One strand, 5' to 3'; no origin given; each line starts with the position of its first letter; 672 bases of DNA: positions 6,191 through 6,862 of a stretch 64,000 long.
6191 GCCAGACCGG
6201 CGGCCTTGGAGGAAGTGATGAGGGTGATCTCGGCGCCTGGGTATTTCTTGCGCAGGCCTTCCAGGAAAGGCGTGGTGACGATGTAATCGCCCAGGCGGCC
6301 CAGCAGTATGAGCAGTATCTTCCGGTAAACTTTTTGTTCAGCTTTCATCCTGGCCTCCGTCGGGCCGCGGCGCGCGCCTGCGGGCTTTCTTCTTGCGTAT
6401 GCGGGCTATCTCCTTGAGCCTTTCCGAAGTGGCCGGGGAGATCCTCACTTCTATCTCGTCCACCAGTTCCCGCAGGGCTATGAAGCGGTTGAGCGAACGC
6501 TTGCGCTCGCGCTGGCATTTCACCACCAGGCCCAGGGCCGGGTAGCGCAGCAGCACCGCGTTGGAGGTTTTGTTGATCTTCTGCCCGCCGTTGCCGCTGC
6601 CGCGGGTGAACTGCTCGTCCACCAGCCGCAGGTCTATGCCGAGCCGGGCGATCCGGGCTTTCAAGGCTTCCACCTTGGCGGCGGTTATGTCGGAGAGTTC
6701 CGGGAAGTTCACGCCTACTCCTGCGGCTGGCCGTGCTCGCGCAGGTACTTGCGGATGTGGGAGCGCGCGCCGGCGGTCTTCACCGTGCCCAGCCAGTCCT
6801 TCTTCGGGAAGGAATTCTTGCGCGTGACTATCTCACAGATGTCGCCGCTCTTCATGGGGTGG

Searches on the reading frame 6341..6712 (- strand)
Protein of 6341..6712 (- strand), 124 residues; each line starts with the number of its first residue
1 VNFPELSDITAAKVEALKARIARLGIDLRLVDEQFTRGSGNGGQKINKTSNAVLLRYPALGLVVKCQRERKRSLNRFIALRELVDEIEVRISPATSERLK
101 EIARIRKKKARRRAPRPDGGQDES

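Call 52: search_protein_families(library=pfam, proteins=[window:6341-6712:-], max_evalue=0.00001)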
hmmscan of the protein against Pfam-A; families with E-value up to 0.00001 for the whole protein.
window:6341-6712:- (124 aa): 1 family
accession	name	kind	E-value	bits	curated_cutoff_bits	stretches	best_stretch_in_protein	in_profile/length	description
PF00472.26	RF-1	-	6.4e-16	58.8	35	1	26-108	7-89/116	RF-1 domain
